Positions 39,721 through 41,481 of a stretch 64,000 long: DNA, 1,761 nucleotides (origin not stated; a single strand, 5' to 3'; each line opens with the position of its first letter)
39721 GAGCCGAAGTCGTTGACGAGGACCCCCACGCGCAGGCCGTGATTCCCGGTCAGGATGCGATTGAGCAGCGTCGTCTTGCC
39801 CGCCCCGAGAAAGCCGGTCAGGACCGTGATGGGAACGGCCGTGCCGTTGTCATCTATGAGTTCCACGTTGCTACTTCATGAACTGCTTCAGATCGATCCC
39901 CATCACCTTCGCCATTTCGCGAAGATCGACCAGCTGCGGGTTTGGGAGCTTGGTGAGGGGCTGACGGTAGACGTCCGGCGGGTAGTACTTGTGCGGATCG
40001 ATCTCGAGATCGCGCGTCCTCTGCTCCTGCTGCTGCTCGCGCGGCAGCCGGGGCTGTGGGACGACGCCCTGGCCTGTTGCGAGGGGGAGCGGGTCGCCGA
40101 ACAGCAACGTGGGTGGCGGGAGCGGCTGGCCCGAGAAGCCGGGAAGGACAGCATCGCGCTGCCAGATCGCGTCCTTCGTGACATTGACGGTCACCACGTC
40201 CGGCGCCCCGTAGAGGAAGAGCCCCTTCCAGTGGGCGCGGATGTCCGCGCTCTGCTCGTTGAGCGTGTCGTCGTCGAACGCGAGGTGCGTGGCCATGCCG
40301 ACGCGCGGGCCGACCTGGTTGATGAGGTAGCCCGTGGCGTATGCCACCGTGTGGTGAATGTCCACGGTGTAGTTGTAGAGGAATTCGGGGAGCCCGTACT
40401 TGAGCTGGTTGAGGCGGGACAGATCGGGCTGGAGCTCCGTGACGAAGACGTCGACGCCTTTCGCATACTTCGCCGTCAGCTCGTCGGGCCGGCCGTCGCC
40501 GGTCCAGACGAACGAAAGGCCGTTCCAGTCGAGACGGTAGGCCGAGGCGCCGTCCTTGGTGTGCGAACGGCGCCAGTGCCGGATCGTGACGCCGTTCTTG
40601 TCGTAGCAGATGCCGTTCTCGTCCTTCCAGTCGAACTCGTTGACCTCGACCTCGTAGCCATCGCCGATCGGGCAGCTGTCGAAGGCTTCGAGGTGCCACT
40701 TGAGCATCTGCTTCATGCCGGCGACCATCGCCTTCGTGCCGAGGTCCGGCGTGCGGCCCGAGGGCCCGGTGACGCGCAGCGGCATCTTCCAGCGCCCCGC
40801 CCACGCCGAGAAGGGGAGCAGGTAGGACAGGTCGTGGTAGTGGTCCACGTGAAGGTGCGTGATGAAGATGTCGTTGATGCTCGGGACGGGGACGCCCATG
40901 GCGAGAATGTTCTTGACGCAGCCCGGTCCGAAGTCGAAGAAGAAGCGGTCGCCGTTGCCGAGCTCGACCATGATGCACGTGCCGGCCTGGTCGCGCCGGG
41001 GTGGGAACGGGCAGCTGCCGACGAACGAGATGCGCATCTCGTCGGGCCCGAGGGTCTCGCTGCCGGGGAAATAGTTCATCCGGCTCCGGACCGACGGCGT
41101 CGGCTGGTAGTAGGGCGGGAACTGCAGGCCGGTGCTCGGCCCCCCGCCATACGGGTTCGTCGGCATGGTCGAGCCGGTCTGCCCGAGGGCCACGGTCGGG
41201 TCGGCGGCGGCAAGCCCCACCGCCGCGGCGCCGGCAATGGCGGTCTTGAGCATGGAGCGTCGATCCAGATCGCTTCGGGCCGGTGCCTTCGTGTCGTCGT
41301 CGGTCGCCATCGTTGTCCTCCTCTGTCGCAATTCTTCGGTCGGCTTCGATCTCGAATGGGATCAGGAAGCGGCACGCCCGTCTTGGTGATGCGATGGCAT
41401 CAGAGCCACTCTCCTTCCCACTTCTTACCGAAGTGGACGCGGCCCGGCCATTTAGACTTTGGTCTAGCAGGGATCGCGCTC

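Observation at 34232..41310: Candidate undescribed periplasmic ester-scavenging system: Tat MBL hydrolase, COG0523 chaperone, sulfatase and three outer-membrane barrels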

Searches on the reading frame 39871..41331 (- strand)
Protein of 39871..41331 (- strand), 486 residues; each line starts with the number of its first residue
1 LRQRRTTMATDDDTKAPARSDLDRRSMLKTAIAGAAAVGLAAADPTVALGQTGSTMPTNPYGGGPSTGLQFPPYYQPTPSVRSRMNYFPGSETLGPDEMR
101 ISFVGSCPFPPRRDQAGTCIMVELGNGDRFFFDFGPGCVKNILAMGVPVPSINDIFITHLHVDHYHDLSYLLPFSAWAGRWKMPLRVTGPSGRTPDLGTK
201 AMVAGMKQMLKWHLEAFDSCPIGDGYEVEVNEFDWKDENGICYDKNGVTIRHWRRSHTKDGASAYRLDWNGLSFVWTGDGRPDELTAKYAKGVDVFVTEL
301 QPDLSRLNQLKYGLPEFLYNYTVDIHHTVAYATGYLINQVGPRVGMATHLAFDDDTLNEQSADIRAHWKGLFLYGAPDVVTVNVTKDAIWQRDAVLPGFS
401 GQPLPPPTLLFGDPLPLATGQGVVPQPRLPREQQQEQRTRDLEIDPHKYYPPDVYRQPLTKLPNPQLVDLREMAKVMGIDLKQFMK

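Call 3: search_protein_families(library=pfam, proteins=[window:39871-41331:-], max_evalue=0.01)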
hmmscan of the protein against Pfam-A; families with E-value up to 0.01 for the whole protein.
window:39871-41331:- (486 aa): 5 families
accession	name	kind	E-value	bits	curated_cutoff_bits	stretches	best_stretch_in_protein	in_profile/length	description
PF00753.33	Lactamase_B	-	1.3e-06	29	22.7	1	115-172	4-64/196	Metallo-beta-lactamase superfamily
PF12706.13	Lactamase_B_2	-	1.4e-06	28.4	27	1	132-349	5-199/200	Beta-lactamase superfamily domain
PF13691.12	Lactamase_B_4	-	5e-06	26.5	27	1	111-161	6-56/63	tRNase Z endonuclease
PF10518.14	TAT_signal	-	0.00051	20.3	22.7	1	21-41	1-21/21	TAT (twin-arginine translocation) pathway signal sequence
PF23023.1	Anti-Pycsar_Apyc1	-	0.0069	16.3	50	0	126-166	28-68/250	Anti-Pycsar protein Apyc1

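Call 4: search_protein_families(library=ncbifam, proteins=[window:39871-41331:-], max_evalue=0.01)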
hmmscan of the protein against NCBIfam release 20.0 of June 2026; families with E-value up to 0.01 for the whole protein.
window:39871-41331:- (486 aa): 10 families
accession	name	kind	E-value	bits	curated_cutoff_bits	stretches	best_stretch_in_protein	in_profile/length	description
NF041257.1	GntH_guanitoxin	equivalog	4.5e-162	539.2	333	1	87-462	1-373/374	guanitoxin biosynthesis MBL fold metallo-hydrolase GntH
NF000801.0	PRK00055.1-3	equivalog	7.1e-17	61.4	252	1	99-266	2-151/307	ribonuclease Z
TIGR02651.1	RNase_Z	equivalog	2.3e-15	56.4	292.95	1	101-269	2-149/302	ribonuclease Z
NF000806.0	PRK00055.2-4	equivalog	9.4e-15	54.6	363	1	102-298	5-195/280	ribonuclease Z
NF000800.0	PRK00055.1-1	equivalog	3.6e-10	39.3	398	1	99-195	1-99/305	ribonuclease Z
TIGR02649.1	true_RNase_BN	exception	5.8e-08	32.1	563.7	1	103-204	4-107/304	ribonuclease BN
NF041851.1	cyc_nuc_deg_phdiest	equivalog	2.3e-07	30.5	400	1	114-299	16-183/253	cyclic nucleotide-degrading phosphodiesterase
NF002558.0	PRK02126.1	subfamily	0.00089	18.3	315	1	149-195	45-88/345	ribonuclease Z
NF000805.0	PRK00055.2-3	equivalog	0.001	18.4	416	1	126-168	30-72/307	ribonuclease Z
TIGR02811.1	formate_TAT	hypoth_equivalog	0.0046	17.3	48.45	1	19-55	6-41/66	formate dehydrogenase region TAT target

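Call 6: find_homologous_proteins(query=window:39871-41331:-, max_evalue=1e-10)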
Query window:39871-41331:- (486 aa): 1591 proteins with E <= 1e-10 among 8000 candidates; the best 120 are listed.
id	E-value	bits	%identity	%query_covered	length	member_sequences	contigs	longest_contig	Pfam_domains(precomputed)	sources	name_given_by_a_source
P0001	0.0e+0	1027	89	99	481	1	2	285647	PF12706.14,PF23023.2,PF13691.13,PF00753.34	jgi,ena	jgi:ribonuclease BN (tRNA processing enzyme)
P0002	0.0e+0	1020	88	99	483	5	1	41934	PF23023.2,PF13691.13,PF00753.34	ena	-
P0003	0.0e+0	1019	89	99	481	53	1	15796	PF23023.2,PF13691.13,PF00753.34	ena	-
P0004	0.0e+0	1014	88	99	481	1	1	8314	PF23023.2,PF13691.13,PF00753.34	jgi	jgi:ribonuclease Z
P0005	0.0e+0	1009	88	99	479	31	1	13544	PF12706.14,PF23023.2,PF13691.13,PF00753.34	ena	-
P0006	4.9e-298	1007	87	99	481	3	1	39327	PF12706.14,PF23023.2,PF13691.13,PF00753.34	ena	-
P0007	1.3e-297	1005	87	99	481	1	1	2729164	PF12706.14,PF23023.2,PF13691.13,PF00753.34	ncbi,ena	-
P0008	4.1e-297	1004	87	99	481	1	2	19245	PF12706.14,PF23023.2,PF13691.13,PF00753.34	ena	-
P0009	5.6e-297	1003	87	99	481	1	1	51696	PF12706.14,PF23023.2,PF13691.13,PF00753.34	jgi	jgi:ribonuclease BN (tRNA processing enzyme)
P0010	1.1e-296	1002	87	99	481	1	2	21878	PF12706.14,PF23023.2,PF13691.13,PF00753.34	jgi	-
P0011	1.5e-296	1002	87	99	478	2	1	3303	PF23023.2,PF13691.13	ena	-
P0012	2.2e-296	1001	86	99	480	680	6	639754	PF12706.14,PF23023.2,PF13691.13,PF00753.34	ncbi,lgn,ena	ncbi:MAG: guanitoxin biosynthesis MBL fold metallo-hydrolase GntH [Candidatus Acidiferrum sp.]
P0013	6.5e-296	1000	86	99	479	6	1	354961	PF10518.15,PF23023.2,PF13691.13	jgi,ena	-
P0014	6.6e-296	1000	86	99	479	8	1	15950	PF12706.14,PF10518.15,PF23023.2,PF13691.13,PF00753.34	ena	-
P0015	3.6e-295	997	86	99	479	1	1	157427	PF12706.14,PF23023.2,PF13691.13,PF00753.34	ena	-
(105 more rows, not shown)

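Call 10: find_related_loci(query=A1, collection=genome_contigs, flank=10000)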
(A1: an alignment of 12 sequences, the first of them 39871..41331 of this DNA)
Query A1 (486 aa) in genome_contigs; peptide patterns used: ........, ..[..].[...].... (x = any residue, [..] = any of these).
423 stretches matched a pattern; 383 encode a relative of the query (tblastn E <= 1e-3); the best 80 are kept; 80 distinct loci.
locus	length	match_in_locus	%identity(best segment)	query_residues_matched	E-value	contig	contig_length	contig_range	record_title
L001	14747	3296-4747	90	3-486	0e+0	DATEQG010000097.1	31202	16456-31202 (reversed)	MAG TPA_asm: Candidatus Acidoferrum sp. isolate SMAG_U9041 k141_810914, whole genome shotgun sequence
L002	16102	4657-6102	88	5-486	0e+0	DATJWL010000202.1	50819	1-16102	MAG TPA_asm: Casimicrobiaceae bacterium isolate SMAG_U15098 k141_2928542, whole genome shotgun sequence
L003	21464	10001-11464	89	2-486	0e+0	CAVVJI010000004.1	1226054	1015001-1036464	MAG: Candidatus Acidoferrales bacterium isolate MFD01689.bin.2.12 genome assembly, contig: contig_29687, whole genome sh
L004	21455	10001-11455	88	3-486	0e+0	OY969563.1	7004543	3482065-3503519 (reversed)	MAG: Candidatus Acidoferrales bacterium isolate MFD05580.bin.1.43 genome assembly, chromosome: 1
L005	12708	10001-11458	88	3-486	0e+0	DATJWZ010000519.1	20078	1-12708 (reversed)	MAG TPA_asm: Candidatus Eisenbacteria bacterium isolate SMAG_U15113 k141_1175015, whole genome shotgun sequence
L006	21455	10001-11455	88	2-486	0e+0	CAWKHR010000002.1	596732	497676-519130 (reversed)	MAG: Candidatus Acidoferrales bacterium isolate MFD03346.bin.1.134 genome assembly, contig: contig_1844, whole genome sh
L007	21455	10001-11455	86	4-486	0e+0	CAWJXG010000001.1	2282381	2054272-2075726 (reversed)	MAG: uncultured Acidobacteriaceae bacterium isolate MFD05502.bin.1.150 genome assembly, contig: contig_16736, whole geno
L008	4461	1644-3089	86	4-486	0e+0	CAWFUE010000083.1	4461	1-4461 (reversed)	MAG: uncultured Acidobacteriaceae bacterium isolate MFD09567.bin.2.12 genome assembly, contig: contig_97282, whole genom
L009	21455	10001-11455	87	2-486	0e+0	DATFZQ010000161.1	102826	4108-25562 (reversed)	MAG TPA_asm: Candidatus Acidoferrum sp. isolate SMAG_U9573 k141_241760, whole genome shotgun sequence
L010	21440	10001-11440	85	6-486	0e+0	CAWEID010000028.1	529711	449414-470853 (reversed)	MAG: uncultured proteobacterium isolate MFD01476.bin.3.283 genome assembly, contig: contig_53027, whole genome shotgun s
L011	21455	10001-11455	87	4-486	0e+0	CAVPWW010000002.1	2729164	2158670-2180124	MAG: Candidatus Acidoferrales bacterium isolate MFD01716.bin.1.195 genome assembly, contig: contig_16594, whole genome s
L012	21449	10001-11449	86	3-486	0e+0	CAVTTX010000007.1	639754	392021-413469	MAG: Candidatus Acidoferrales bacterium isolate MFD09567.bin.2.23 genome assembly, contig: contig_39134, whole genome sh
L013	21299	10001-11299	92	54-486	0e+0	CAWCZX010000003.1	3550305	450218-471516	MAG: uncultured Acidobacteriaceae bacterium isolate MFD01716.bin.1.232 genome assembly, contig: contig_31331, whole geno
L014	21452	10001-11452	84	3-486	0e+0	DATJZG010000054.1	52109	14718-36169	MAG TPA_asm: Anaeromyxobacteraceae bacterium isolate SMAG_U15172 k141_3023417, whole genome shotgun sequence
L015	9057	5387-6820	85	22-486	0e+0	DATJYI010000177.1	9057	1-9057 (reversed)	MAG TPA_asm: Nitrospiria bacterium isolate SMAG_U15148 k141_1223306, whole genome shotgun sequence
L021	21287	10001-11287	91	58-486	0e+0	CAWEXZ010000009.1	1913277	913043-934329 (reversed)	MAG: uncultured Acidobacteriaceae bacterium isolate MFD06092.bin.1.224 genome assembly, contig: contig_7157, whole genom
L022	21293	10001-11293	90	56-486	0e+0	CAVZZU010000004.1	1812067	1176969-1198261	MAG: uncultured Acidobacteriota bacterium isolate MFD01716.bin.1.82 genome assembly, contig: contig_39484, whole genome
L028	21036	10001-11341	85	40-486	0e+0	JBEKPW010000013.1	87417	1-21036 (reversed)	MAG: Syntrophobacteraceae bacterium isolate SPRUCE 473 SPRUCE_473_13, whole genome shotgun sequence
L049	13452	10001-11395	78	22-485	0e+0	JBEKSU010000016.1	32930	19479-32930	MAG: Verrucomicrobiota bacterium isolate SPRUCE 541 SPRUCE_541_16, whole genome shotgun sequence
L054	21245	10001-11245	73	56-474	0e+0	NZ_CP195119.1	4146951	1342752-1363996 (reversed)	Methanosarcina sp. Mfa9 chromosome, complete genome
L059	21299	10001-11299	69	45-481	0e+0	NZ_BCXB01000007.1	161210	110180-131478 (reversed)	Rhodococcus marinonascens NBRC 14363, whole genome shotgun sequence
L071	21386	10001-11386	61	24-474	1e-180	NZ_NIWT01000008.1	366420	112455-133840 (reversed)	Pseudomonas jessenii strain DSM 17150 contig8, whole genome shotgun sequence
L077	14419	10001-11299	62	52-483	1e-176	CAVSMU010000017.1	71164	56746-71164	MAG: uncultured Solirubrobacterales bacterium isolate MFD05176.bin.1.65 genome assembly, contig: contig_80808, whole gen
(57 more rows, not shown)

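Call 17: search_solved_structures(query=A1, max_evalue=0.01)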
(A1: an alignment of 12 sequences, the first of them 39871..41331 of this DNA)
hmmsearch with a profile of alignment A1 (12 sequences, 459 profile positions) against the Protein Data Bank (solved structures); distinct sequences matched with E-value up to 0.01: 14.
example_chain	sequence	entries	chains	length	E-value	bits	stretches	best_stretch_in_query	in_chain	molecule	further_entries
6j4n_A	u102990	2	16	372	1.9e-71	244.3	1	66-391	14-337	Metallo-beta-lactamases PNGM-1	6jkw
7bz3_A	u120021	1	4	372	3.3e-70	240.1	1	66-391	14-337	Metallo-beta-lactamase PNGM-1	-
7byq_A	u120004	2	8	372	3.8e-70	239.9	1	66-391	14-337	Metallo-beta-lactamase PNGM-1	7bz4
7bzi_G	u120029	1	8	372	3.9e-70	239.9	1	66-391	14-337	Metallo-beta-lactamase PNGM-1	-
7wi1_A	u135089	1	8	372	3.9e-70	239.9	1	66-391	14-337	Metallo-beta-lactamase PNGM-1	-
7bz1_A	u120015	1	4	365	5.5e-70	239.4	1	66-391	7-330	Metallo-beta-lactamase PNGM-1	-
8gyg_A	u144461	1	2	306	7.5e-13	51.1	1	96-333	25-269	Arysulfatase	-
2cbn_A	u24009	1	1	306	3.3e-12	48.9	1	82-179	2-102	RIBONUCLEASE Z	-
1y44_A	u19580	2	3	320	5e-09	38.5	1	83-181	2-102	Ribonuclease Z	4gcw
3zwf_A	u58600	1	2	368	2.1e-08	36.4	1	82-177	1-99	ZINC PHOSPHODIESTERASE ELAC PROTEIN 1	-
2fk6_A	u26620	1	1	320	1.3e-07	33.8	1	83-181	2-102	RIBONUCLEASE Z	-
9ey0_E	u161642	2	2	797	0.00067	21.6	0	52-158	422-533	Zinc phosphodiesterase ELAC protein 2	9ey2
8z0p_A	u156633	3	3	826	0.00074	21.4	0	52-158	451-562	Zinc phosphodiesterase ELAC protein 2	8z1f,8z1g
8rr1_E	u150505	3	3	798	0.0042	18.9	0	52-158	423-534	Zinc phosphodiesterase ELAC protein 2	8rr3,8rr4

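Call 18: search_solved_structures(query=window:39871-41331:-, max_evalue=0.001, show_alignments=2)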
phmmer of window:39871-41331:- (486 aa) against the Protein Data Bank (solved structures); distinct sequences matched with E-value up to 0.001: 9.
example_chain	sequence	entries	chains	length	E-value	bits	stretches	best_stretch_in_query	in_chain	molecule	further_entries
6j4n_A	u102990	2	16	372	1.6e-58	201.7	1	83-402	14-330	Metallo-beta-lactamases PNGM-1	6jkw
7bz3_A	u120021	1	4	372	3e-57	197.5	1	83-402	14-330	Metallo-beta-lactamase PNGM-1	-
7byq_A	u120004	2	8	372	3.2e-57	197.5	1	83-402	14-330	Metallo-beta-lactamase PNGM-1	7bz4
7wi1_A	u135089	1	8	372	3.5e-57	197.3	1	83-402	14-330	Metallo-beta-lactamase PNGM-1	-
7bzi_G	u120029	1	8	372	3.5e-57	197.3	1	83-402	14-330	Metallo-beta-lactamase PNGM-1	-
7bz1_A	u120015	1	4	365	4.5e-57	197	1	83-402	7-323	Metallo-beta-lactamase PNGM-1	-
8gyg_A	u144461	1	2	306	5.1e-08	35.1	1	125-349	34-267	Arysulfatase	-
3zwf_A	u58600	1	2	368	7.2e-06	28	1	100-224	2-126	ZINC PHOSPHODIESTERASE ELAC PROTEIN 1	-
2cbn_A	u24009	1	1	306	9.4e-06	27.6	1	99-205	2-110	RIBONUCLEASE Z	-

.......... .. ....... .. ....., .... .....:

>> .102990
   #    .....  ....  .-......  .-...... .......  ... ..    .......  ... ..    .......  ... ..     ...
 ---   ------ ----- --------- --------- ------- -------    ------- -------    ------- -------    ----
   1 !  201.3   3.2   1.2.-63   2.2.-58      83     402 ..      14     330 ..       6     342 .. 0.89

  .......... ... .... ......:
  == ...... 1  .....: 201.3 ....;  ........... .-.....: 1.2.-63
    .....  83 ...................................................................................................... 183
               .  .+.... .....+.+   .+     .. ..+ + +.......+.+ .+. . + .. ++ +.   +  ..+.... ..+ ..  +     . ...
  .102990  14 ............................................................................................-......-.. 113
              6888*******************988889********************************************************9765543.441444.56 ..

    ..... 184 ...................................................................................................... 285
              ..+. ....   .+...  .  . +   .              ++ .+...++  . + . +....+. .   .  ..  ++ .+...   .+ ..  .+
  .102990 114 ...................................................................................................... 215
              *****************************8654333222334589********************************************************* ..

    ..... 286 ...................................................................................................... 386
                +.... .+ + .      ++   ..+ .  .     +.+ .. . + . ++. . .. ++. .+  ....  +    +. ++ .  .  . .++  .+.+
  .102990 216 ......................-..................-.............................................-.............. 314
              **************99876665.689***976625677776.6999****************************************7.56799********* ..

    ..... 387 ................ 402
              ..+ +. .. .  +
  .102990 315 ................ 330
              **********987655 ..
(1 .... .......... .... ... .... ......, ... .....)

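Call 21: search_dna_similar(query=window:39871-41331:-, collection=plasmids, mode=protein, max_rows=20, max_evalue=1e-30)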
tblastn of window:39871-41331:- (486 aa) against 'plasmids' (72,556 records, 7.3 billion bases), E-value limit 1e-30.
Records with a match: 9; places in all: 10; records where one place covers at least 80% of the query: 6.
Best place of each record, by identity: 60-80% 4; <60% 5.
By first word of the organism name: Rhizobium 5; Sinorhizobium 2; Ruegeria 1; Rhodobacteraceae 1.
By predicted mobility (MOB-suite, as given by PLSDB): non-mobilizable 6; conjugative 3.
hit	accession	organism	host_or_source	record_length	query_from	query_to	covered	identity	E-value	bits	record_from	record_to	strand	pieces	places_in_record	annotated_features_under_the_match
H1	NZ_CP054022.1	Rhizobium indicum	Pisum sativum l. (pea),Pure culture,Pea ...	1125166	2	473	97%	56.3%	6e-163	518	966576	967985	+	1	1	record has no annotation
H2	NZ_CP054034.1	Rhizobium indicum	Pisum sativum l. (pea),Pure culture,Pea ...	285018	2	474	97%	54.5%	2e-163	519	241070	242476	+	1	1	gntH: guanitoxin biosynthesis MBL fold metallo-hydrolase GntH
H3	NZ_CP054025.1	Rhizobium indicum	Pisum sativum l. (pea),Pure culture,Pea ...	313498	2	474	97%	54.5%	3e-162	515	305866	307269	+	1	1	gntH: guanitoxin biosynthesis MBL fold metallo-hydrolase GntH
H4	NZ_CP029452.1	Sinorhizobium fredii CCBAU 25509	Glycine soja,cell culture,plant root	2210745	59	476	86%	60.8%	8e-165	523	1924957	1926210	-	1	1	record has no annotation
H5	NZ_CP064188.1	Rhizobium sp. 007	Onobrychis viciifolia,cell culture,root ...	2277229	59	476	86%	60.8%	4e-164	521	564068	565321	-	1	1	none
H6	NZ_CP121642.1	Rhizobium sp. CC1099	Onobrychis viciifolia,cell culture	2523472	59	476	86%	60.8%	6e-164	520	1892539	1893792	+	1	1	none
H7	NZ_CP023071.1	Sinorhizobium fredii CCBAU 83666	G.max,nodule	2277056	66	408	71%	64.4%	6e-151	483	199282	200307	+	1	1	record has no annotation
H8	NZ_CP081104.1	Ruegeria conchae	-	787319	77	463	80%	49.9%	2e-114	378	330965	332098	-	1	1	gntH: guanitoxin biosynthesis MBL fold metallo-hydrolase GntH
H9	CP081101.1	Rhodobacteraceae bacterium M382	-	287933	86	402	65%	36.9%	4e-49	188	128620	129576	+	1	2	MBL fold metallo-hydrolase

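Call 22: get_annotated_region(hit=H2, flank=9000)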
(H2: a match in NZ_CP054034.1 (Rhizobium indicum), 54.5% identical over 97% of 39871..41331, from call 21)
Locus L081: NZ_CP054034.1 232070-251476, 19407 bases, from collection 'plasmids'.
description: Rhizobium indicum strain JKLM 13E plasmid pPR13E03, complete sequence
organism: Rhizobium indicum (NCBI taxid 2583231)
taxonomy: Bacteria; Pseudomonadota; Alphaproteobacteria; Hyphomicrobiales; Rhizobiaceae; Rhizobium; Rhizobium indicum
host: -; source: Pisum sativum l. (pea),Pure culture,Pea root nodules,pea root nodules; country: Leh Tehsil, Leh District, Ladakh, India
typing (MOB-suite, as given by PLSDB): non-mobilizable
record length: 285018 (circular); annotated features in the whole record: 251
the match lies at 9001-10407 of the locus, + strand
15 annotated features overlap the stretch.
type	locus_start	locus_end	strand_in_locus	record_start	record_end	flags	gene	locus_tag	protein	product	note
CDS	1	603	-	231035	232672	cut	-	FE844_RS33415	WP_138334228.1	FGGY-family carbohydrate kinase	GO:0016310 - phosphorylation [Evidence IEA]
CDS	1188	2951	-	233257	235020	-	-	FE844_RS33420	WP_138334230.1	adenylate/guanylate cyclase domain-containing protein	-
CDS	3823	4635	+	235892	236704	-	-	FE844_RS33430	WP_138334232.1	DUF2092 domain-containing protein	-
CDS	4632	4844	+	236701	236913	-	-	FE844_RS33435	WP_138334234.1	hypothetical protein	-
CDS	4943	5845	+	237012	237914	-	-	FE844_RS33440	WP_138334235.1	peptidylprolyl isomerase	-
CDS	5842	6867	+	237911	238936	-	-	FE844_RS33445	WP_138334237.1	HupE/UreJ family protein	-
CDS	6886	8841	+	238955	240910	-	-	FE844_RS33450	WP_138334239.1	DUF3604 domain-containing protein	-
CDS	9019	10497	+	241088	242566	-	gntH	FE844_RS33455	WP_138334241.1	guanitoxin biosynthesis MBL fold metallo-hydrolase GntH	-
CDS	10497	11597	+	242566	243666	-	-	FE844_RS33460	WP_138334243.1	GTP-binding protein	-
CDS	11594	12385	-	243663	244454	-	-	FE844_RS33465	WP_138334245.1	hypothetical protein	-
CDS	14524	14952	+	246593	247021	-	-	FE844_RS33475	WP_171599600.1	DUF2721 domain-containing protein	-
CDS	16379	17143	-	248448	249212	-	-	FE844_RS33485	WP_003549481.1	FadR/GntR family transcriptional regulator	-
CDS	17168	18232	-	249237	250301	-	-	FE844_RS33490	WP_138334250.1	four-carbon acid sugar kinase family protein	-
CDS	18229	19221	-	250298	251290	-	-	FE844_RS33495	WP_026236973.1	oligopeptide/dipeptide ABC transporter ATP-binding protein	GO:0015833 - peptide transport [Evidence IEA]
CDS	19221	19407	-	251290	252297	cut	-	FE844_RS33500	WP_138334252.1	ABC transporter ATP-binding protein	-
